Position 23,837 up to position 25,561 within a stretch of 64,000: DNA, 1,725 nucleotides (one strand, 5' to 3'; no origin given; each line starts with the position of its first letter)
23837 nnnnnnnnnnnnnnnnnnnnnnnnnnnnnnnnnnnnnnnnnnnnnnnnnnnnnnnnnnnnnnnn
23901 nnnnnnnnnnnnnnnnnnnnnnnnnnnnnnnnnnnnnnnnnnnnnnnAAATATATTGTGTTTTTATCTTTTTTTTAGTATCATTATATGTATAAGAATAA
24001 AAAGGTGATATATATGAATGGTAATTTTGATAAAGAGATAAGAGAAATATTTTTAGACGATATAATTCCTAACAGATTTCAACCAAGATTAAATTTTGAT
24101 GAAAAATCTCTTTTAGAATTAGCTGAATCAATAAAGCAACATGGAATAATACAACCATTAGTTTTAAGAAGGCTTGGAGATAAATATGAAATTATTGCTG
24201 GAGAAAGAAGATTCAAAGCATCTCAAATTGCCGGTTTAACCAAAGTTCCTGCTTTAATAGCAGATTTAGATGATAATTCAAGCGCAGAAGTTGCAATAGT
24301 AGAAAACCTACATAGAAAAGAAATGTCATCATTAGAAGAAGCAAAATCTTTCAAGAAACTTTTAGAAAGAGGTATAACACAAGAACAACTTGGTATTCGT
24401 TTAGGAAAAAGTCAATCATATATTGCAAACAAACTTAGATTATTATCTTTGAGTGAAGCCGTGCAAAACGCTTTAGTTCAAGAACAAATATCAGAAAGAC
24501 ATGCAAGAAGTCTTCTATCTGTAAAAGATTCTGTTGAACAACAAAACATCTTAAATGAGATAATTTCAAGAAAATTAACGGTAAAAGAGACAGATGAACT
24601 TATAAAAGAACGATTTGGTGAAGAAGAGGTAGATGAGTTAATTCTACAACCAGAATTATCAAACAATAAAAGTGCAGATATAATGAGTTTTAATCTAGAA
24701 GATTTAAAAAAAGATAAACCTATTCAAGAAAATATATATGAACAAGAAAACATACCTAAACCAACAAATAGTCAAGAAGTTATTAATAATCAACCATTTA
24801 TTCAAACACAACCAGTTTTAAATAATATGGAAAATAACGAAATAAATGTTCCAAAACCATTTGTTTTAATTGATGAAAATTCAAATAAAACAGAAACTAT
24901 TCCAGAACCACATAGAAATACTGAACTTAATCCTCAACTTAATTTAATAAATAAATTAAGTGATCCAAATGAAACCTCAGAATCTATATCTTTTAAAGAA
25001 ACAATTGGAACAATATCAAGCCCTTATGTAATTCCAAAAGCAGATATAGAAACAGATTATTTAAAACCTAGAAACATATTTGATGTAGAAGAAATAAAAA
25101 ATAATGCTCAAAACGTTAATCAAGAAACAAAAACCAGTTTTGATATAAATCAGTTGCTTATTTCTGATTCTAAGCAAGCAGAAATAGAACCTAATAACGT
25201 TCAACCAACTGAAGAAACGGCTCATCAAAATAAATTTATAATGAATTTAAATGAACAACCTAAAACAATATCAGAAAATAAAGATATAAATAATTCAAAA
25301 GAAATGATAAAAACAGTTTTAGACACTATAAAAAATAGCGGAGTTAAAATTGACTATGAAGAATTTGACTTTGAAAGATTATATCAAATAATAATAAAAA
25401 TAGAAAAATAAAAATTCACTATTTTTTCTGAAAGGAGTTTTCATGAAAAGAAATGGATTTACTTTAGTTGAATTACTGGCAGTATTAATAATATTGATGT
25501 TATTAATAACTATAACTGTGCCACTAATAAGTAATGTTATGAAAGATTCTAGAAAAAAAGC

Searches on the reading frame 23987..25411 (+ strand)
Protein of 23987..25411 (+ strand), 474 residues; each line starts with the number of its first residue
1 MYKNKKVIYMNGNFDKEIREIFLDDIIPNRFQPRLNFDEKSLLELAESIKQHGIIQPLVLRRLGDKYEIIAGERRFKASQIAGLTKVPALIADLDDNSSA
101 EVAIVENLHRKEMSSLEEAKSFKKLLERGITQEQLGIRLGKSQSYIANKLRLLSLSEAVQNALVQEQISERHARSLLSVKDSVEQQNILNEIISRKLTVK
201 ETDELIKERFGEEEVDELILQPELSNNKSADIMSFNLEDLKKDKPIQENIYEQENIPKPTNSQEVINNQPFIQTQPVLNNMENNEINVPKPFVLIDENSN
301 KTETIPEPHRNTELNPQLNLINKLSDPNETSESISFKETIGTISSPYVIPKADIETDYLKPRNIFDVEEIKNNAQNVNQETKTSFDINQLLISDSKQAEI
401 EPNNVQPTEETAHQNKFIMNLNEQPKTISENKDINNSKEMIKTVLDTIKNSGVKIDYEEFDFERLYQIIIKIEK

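Call 7: search_protein_families(library=pfam, proteins=[window:23987-25411:+])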
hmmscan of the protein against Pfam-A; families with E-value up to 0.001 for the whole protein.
window:23987-25411:+ (474 aa): 2 families
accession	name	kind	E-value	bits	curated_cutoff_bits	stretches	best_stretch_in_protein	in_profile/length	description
PF02195.25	ParB_N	-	1e-33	115.6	26.3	1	17-109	2-95/95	ParB N-terminal domain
PF17762.8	HTH_ParB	-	5.8e-30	103.9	22.6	1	112-208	2-99/102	ParB HTH domain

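Call 11: find_encoding_contigs(protein=window:23987-25411:+, flank=10000, max_places=6)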
Protein window:23987-25411:+ (474 aa): no gene with exactly this product is on record in the collection.

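Call 19: find_homologous_proteins(query=window:23987-25411:+, max_evalue=1e-10)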
Query window:23987-25411:+ (474 aa): 8000 proteins with E <= 1e-10 among 8000 candidates; the best 120 are listed.
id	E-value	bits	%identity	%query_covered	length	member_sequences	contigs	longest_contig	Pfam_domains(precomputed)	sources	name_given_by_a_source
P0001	1.7e-286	968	100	98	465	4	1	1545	PF17762.9,PF02195.27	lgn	-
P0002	1.2e-249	846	89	98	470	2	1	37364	PF17762.9,PF02195.27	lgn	-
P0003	2.8e-190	651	70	98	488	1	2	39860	PF17762.9,PF02195.27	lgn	-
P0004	4.3e-181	621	68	98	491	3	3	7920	PF17762.9,PF02195.27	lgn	-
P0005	6.1e-179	613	67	98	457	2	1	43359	PF17762.9,PF02195.27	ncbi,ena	-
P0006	2.8e-174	598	68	98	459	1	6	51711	PF17762.9,PF02195.27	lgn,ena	-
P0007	4.1e-174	598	68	98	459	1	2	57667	PF17762.9,PF02195.27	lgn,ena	-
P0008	2.3e-170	585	66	98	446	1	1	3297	PF17762.9,PF02195.27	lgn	-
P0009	3.5e-167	575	65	98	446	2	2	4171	PF17762.9,PF02195.27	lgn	-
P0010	1.3e-158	547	60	98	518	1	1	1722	PF17762.9,PF02195.27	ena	-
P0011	8.3e-139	481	53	98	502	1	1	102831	PF17762.9,PF02195.27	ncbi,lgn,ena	-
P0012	9.2e-135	468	58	96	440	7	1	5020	PF17762.9,PF02195.27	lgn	-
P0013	2.7e-134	466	56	98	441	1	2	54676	PF17762.9,PF02195.27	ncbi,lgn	-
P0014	1.2e-131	458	53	98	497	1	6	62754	PF17762.9,PF02195.27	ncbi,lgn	-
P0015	9.7e-125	435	-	-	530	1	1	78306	PF17762.9,PF02195.27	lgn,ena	-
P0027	4.8e-82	294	42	98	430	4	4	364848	PF17762.9,PF02195.27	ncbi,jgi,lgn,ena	-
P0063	7.0e-80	287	67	43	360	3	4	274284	PF17762.9,PF02195.27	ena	-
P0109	8.0e-79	284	66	43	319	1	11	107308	PF17762.9,PF02195.27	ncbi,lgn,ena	-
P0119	1.0e-78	283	56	58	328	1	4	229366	PF17762.9,PF02195.27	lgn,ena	-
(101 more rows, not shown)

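Call 20: search_solved_structures(query=window:24014-25411:+, show_alignments=5, max_evalue=1e-10)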
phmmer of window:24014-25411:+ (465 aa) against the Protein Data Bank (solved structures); distinct sequences matched with E-value up to 1e-10: 13.
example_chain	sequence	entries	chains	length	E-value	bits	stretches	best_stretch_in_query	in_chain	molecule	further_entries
7ng0_A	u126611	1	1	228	7.3e-56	193.1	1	7-198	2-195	Nucleoid occlusion protein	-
7nfu_A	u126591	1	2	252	1.3e-55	192.3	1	7-198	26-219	Nucleoid occlusion protein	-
7ol9_A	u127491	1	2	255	3.4e-51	177.8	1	7-199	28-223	Nucleoid occlusion protein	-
6sdk_A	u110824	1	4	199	3.6e-47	164.5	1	9-199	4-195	Stage 0 sporulation protein J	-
7bnk_A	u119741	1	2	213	2.9e-46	161.5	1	14-200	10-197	ParB family protein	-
7bnr_A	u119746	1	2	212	1.7e-45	159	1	14-200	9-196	ParB family protein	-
7o0n_A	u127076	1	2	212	1.8e-45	158.9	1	14-200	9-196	ParB family protein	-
4umk_A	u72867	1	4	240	3.4e-45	158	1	9-199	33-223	PROBABLE CHROMOSOME-PARTITIONING PROTEIN PARB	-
1vz0_A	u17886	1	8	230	7.9e-45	156.8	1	14-201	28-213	Chromosome-partitioning protein Spo0J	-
6t1f_A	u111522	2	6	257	1.1e-35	126.6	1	14-198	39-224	Chromosome-partitioning protein ParB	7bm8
6y93_A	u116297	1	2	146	7.6e-26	94.3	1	90-199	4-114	Nucleoid occlusion protein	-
6s6h_A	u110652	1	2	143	1e-15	60.9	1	91-198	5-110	Chromosome-partitioning protein ParB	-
8qa8_A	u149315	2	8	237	1.5e-11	47.2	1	15-155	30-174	Transcriptional repressor protein KorB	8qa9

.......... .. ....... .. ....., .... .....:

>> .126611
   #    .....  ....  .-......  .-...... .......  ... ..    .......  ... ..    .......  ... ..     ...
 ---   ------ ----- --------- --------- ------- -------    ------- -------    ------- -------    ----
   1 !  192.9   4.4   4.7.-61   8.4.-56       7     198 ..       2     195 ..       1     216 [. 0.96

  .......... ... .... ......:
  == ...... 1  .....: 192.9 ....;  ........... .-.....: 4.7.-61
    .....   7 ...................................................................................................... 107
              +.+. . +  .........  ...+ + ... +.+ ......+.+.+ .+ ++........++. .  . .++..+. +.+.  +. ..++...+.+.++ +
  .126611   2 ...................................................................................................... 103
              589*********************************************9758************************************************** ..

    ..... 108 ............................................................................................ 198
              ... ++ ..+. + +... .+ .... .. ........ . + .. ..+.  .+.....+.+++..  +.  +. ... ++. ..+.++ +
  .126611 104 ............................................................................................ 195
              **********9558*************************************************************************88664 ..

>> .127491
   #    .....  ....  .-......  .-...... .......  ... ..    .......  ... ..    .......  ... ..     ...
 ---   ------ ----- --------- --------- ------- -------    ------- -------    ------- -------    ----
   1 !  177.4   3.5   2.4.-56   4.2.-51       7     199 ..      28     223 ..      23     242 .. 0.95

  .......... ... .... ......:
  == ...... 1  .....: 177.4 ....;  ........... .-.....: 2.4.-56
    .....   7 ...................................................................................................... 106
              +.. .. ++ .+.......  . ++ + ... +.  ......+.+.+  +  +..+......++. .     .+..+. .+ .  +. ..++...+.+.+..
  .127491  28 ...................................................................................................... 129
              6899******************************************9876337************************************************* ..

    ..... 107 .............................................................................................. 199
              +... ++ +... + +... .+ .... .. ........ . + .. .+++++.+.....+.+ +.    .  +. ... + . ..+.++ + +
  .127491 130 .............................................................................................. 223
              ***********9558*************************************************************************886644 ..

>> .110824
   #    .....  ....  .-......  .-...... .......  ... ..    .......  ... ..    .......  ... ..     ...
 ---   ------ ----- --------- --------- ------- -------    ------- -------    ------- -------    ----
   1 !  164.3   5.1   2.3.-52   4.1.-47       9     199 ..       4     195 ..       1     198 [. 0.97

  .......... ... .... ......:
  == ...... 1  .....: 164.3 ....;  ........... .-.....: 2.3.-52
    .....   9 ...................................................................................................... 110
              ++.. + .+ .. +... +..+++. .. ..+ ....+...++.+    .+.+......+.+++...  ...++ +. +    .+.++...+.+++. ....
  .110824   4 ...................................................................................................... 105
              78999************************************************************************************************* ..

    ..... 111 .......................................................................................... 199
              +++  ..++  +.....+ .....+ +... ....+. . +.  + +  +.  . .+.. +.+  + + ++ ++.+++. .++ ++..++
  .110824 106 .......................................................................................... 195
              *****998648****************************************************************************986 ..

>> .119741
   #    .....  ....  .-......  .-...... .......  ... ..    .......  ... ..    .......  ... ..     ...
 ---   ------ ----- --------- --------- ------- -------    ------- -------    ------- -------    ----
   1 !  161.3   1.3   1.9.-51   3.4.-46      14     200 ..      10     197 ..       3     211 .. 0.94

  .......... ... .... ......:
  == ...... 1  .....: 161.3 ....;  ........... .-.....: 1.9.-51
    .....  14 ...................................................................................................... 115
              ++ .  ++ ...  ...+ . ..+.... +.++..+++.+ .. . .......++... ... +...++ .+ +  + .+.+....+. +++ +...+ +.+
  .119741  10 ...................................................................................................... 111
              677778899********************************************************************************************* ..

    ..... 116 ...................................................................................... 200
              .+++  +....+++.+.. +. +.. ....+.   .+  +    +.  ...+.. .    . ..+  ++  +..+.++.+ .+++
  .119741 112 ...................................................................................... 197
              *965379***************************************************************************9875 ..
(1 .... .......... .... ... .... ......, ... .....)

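Call 22: find_encoding_contigs(protein=P0002, flank=10000, max_places=2)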
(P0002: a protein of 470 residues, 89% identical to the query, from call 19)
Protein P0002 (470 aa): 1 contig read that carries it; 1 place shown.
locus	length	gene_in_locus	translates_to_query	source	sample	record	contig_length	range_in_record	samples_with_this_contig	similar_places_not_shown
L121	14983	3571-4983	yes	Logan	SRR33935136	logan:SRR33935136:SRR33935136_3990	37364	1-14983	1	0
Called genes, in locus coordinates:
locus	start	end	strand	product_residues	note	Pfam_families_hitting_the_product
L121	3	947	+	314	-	?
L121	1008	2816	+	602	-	PF00890:FAD_binding_2 (faint), PF01134:GIDA, PF12831:FAD_oxidored (faint), PF21680:GIDA_C_1st, PF13932:SAM_GIDA_C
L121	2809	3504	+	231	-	PF02527:GidB, PF13847:Methyltransf_31 (weak)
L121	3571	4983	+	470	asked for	PF02195:ParB_N, PF17762:HTH_ParB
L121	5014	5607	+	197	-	PF07963:N_methyl (weak), PF16403:Bact_surface_Ig-like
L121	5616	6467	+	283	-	PF07963:N_methyl (weak), PF16403:Bact_surface_Ig-like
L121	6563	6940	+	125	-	-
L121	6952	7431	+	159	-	-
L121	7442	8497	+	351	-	PF03462:PCRF, PF00472:RF-1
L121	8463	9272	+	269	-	PF02527:GidB (faint), PF05175:MTS, PF10294:Methyltransf_16 (weak), PF06325:PrmA, PF08242:Methyltransf_12 (weak), PF13649:Methyltransf_25, PF13847:Methyltransf_31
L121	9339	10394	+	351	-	-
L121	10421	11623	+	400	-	-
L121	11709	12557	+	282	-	PF01116:F_bP_aldolase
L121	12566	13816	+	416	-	PF00275:EPSP_synthase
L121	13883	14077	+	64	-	PF01197:Ribosomal_L31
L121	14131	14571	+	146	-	PF02502:LacAB_rpiB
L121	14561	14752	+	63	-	PF06612:DUF1146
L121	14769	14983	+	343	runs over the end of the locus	PF00953:Glycos_transf_4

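Call 23: find_encoding_contigs(protein=P0027, flank=10000, max_places=2)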
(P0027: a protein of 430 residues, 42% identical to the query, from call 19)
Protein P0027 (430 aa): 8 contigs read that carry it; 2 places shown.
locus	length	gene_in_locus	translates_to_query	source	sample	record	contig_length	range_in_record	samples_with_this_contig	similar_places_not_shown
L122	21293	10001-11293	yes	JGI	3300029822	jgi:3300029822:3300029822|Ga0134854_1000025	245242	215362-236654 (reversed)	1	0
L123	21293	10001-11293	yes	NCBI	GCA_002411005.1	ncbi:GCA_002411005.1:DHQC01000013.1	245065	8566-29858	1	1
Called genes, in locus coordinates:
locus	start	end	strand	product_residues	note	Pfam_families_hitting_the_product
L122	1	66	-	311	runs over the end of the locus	PF08486:SpoIID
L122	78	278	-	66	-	PF06612:DUF1146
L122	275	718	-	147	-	PF02502:LacAB_rpiB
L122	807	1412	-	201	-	PF07650:KH_2 (faint), PF13083:KH_KhpA-B, PF01424:R3H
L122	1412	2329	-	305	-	PF02096:60KD_IMP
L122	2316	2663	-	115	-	PF00825:Ribonuclease_P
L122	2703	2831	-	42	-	PF00468:Ribosomal_L34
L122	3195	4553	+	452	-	PF11638:DnaA_N, PF01695:IstB_IS21, PF00308:Bac_DnaA, PF13173:AAA_14 (weak), PF08299:Bac_DnaA_C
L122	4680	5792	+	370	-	PF00712:DNA_pol3_beta, PF02767:DNA_pol3_beta_2, PF02768:DNA_pol3_beta_3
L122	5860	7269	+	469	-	PF07963:N_methyl, PF16403:Bact_surface_Ig-like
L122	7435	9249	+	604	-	PF00890:FAD_binding_2 (faint), PF01134:GIDA, PF07992:Pyr_redox_2 (faint), PF12831:FAD_oxidored (weak), PF21680:GIDA_C_1st, PF13932:SAM_GIDA_C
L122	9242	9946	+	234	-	PF02527:GidB, PF05175:MTS, PF13847:Methyltransf_31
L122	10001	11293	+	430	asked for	PF02195:ParB_N, PF17762:HTH_ParB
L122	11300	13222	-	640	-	PF00912:Transgly, PF00905:Transpeptidase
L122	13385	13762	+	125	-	PF09148:DUF1934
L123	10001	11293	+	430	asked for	PF02195:ParB_N, PF17762:HTH_ParB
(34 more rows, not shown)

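Call 24: find_encoding_contigs(protein=P0063, flank=10000, max_places=2)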
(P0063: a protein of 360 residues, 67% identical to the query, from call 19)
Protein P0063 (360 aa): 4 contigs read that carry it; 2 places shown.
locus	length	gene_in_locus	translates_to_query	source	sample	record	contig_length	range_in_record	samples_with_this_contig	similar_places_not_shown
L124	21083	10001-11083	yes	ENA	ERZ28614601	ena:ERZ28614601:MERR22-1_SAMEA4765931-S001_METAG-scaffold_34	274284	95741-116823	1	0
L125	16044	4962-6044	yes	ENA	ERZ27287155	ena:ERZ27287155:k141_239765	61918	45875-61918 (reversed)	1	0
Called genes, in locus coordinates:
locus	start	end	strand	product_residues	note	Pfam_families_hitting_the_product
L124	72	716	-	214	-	-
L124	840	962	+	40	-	PF00468:Ribosomal_L34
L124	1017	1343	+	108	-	PF00825:Ribonuclease_P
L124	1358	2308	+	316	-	PF02096:60KD_IMP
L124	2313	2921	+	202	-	PF13083:KH_KhpA-B, PF01424:R3H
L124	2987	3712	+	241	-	-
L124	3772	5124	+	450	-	PF10396:TrmE_N, PF12631:MnmE_helical, PF00009:GTP_EFTU (faint), PF00071:Ras (weak), PF01926:MMR_HSR1, PF02421:FeoB_N, PF08477:Roc (weak)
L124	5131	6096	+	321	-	PF01210:NAD_Gly3P_dh_N, PF02558:ApbA (weak), PF03446:NAD_binding_2 (weak), PF03807:F420_oxidored, PF07479:NAD_Gly3P_dh_C, PF20618:GPD_NAD_C_bact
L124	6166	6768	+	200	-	PF10386:DUF2441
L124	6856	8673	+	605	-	PF00890:FAD_binding_2 (faint), PF01134:GIDA, PF07992:Pyr_redox_2 (faint), PF21680:GIDA_C_1st, PF13932:SAM_GIDA_C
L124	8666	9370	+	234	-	PF02527:GidB, PF13847:Methyltransf_31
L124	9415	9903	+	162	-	PF21448:DNMK (faint)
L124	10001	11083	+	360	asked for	PF02195:ParB_N, PF17762:HTH_ParB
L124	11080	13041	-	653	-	PF00912:Transgly, PF00905:Transpeptidase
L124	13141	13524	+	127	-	-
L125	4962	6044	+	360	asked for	PF02195:ParB_N, PF17762:HTH_ParB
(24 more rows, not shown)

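Call 29: find_encoding_contigs(protein=P0119, flank=10000, max_places=1)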
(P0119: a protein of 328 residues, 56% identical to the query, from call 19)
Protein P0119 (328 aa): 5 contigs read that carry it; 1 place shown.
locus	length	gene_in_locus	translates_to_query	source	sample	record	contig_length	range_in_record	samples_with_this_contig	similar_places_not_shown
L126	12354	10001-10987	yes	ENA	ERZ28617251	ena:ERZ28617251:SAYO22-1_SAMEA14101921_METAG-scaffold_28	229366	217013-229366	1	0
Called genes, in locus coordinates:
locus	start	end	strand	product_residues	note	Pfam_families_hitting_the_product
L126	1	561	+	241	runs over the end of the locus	-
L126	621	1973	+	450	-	PF10396:TrmE_N, PF12631:MnmE_helical, PF00009:GTP_EFTU (faint), PF00071:Ras (weak), PF01926:MMR_HSR1, PF02421:FeoB_N, PF08477:Roc (weak)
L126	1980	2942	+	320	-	PF01210:NAD_Gly3P_dh_N, PF02558:ApbA (faint), PF03807:F420_oxidored (weak), PF07479:NAD_Gly3P_dh_C, PF20618:GPD_NAD_C_bact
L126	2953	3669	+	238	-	PF00121:TIM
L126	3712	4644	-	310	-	PF00438:S-AdoMet_synt_N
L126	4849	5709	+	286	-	PF27070:HTH_Rpn_C (weak)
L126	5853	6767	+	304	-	PF00149:Metallophos, PF12850:Metallophos_2 (faint)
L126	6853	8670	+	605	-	PF00890:FAD_binding_2 (faint), PF01134:GIDA, PF07992:Pyr_redox_2 (faint), PF21680:GIDA_C_1st, PF13932:SAM_GIDA_C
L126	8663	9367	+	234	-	PF02527:GidB, PF13847:Methyltransf_31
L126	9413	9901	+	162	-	PF21448:DNMK (faint)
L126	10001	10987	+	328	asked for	PF02195:ParB_N, PF17762:HTH_ParB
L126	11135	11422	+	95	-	-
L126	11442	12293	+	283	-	-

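Call 30: find_encoding_contigs(protein=P0109, flank=10000, max_places=1)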
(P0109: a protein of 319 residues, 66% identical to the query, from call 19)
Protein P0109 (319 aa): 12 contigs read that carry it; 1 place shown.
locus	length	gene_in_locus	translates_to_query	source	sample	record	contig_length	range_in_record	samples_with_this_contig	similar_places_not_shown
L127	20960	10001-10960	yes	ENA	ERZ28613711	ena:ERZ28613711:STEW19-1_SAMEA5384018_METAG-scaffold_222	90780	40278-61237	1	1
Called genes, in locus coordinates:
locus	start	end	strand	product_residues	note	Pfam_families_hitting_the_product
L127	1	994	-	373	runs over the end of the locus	PF00712:DNA_pol3_beta, PF02767:DNA_pol3_beta_2, PF02768:DNA_pol3_beta_3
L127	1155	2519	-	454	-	PF11638:DnaA_N, PF13401:AAA_22 (faint), PF01695:IstB_IS21, PF00308:Bac_DnaA, PF13173:AAA_14 (weak), PF00004:AAA (weak), PF08299:Bac_DnaA_C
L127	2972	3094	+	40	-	PF00468:Ribosomal_L34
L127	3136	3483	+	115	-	PF00825:Ribonuclease_P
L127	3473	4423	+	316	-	PF02096:60KD_IMP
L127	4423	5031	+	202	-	PF14804:Jag_N (weak), PF07650:KH_2 (weak), PF13083:KH_KhpA-B, PF01424:R3H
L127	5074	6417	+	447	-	PF10396:TrmE_N, PF00350:Dynamin_N (faint), PF12631:MnmE_helical, PF01926:MMR_HSR1, PF02421:FeoB_N, PF04548:AIG1 (weak), PF08477:Roc (faint)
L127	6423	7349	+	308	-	PF01210:NAD_Gly3P_dh_N, PF02558:ApbA, PF03807:F420_oxidored (faint), PF07479:NAD_Gly3P_dh_C, PF20618:GPD_NAD_C_bact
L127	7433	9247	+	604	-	PF01134:GIDA, PF21680:GIDA_C_1st, PF13932:SAM_GIDA_C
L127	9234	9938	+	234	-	PF02527:GidB, PF05175:MTS (faint), PF13847:Methyltransf_31 (weak)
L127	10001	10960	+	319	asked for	PF02195:ParB_N, PF17762:HTH_ParB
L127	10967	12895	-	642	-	PF00912:Transgly, PF00905:Transpeptidase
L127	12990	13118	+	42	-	-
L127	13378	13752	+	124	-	-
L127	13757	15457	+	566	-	PF03485:Arg_tRNA_synt_N, PF00750:tRNA-synt_1d, PF05746:DALR_1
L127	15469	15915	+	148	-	-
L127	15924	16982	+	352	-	PF03462:PCRF, PF00472:RF-1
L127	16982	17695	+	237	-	PF05971:Methyltransf_10 (weak), PF05175:MTS, PF06325:PrmA, PF12847:Methyltransf_18 (weak), PF13847:Methyltransf_31, PF08241:Methyltransf_11 (weak), PF08242:Methyltransf_12, PF13649:Methyltransf_25, +2 more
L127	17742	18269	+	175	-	PF09551:Spore_II_R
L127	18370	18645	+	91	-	PF04026:SpoVG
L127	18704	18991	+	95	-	PF07873:YabP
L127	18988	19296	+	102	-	-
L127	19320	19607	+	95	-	PF04977:DivIC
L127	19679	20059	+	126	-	PF00636:Ribonuclease_3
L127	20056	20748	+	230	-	PF08032:SpoU_sub_bind, PF00588:SpoU_methylase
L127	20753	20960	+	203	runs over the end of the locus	PF04542:Sigma70_r2, PF00196:GerE (weak), PF08281:Sigma70_r4_2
